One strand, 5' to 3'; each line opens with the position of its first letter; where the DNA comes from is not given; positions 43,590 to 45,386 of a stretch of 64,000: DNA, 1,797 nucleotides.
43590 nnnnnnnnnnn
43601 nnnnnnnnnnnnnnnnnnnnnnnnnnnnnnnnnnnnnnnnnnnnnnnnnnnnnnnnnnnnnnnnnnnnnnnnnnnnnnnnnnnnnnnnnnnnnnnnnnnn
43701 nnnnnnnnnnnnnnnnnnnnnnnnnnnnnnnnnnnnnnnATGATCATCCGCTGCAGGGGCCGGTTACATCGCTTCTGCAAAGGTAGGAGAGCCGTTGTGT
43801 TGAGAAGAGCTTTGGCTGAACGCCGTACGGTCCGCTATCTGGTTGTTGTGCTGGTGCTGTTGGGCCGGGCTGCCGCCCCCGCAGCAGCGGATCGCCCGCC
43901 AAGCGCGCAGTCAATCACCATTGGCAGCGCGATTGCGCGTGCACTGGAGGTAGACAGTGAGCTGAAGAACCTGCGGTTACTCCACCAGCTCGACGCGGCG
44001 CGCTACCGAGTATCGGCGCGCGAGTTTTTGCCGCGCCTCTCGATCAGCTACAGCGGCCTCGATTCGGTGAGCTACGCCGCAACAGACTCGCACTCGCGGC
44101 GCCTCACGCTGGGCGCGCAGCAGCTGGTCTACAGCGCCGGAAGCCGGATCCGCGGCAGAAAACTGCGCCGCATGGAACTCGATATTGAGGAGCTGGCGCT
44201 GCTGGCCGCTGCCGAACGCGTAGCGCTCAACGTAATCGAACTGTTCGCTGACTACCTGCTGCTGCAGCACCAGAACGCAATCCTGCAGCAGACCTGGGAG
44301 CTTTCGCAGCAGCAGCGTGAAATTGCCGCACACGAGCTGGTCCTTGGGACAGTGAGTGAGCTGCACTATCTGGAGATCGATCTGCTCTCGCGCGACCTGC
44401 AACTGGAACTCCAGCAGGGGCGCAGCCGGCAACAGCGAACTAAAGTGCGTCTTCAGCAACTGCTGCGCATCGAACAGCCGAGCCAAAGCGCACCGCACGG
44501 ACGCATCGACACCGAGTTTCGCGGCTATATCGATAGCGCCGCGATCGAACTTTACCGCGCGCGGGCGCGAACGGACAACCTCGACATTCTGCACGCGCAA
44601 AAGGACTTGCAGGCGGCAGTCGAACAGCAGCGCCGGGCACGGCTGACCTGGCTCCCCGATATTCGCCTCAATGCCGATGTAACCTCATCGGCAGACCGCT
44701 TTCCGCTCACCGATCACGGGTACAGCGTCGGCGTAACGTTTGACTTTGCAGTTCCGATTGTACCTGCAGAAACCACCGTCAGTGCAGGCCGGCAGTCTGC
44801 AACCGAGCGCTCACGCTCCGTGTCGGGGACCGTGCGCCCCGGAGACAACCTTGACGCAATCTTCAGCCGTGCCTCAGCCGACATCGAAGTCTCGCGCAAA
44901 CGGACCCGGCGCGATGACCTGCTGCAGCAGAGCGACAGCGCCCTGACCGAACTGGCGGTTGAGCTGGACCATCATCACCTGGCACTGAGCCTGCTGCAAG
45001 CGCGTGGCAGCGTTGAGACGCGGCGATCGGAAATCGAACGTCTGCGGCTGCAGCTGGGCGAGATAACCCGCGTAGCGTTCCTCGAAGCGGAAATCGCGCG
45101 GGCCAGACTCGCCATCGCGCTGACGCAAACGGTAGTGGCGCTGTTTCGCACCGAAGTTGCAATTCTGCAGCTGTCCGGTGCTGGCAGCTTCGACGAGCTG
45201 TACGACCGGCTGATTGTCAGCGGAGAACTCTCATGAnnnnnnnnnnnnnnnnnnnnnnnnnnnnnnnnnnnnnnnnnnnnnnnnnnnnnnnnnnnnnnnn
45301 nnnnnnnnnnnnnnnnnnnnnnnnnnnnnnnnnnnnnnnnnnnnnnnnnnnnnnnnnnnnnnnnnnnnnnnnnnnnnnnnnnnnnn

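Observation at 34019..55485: Candidate undescribed envelope system: giant anchored helical protein + WG-repeat protein, back-to-back with a seven-gene lipoprotein-rich efflux-like operon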

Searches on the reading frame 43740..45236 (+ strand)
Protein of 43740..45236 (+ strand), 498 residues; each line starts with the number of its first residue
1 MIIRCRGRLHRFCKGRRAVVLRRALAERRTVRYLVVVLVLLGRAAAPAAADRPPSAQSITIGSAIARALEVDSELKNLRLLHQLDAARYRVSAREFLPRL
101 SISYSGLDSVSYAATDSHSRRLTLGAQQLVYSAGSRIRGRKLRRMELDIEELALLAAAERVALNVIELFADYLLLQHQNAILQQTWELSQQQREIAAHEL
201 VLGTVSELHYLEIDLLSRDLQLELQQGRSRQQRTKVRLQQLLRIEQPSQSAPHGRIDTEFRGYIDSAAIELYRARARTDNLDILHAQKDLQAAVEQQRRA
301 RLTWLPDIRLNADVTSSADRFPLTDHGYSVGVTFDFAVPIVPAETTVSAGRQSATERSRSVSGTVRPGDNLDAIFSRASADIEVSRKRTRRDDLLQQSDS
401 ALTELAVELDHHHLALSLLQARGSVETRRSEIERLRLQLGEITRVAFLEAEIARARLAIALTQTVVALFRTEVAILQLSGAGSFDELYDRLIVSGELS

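Call 4: search_protein_families(library=pfam, proteins=[window:43740-45236:+], max_evalue=0.01)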
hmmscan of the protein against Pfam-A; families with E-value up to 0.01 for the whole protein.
window:43740-45236:+ (498 aa): 1 family
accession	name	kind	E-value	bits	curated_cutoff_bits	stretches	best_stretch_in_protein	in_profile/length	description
PF02321.23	OEP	-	3.4e-16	60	22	2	64-242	4-186/187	Outer membrane efflux protein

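Call 5: search_protein_families(library=ncbifam, proteins=[window:43740-45236:+], max_evalue=0.01)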
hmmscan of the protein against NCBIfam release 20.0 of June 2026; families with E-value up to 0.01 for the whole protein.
window:43740-45236:+ (498 aa): 1 family
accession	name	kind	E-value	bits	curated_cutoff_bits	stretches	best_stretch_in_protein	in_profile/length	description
TIGR01844.1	type_I_sec_TolC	subfamily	1.2e-08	34.4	225.15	1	60-352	4-297/414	TolC family outer membrane protein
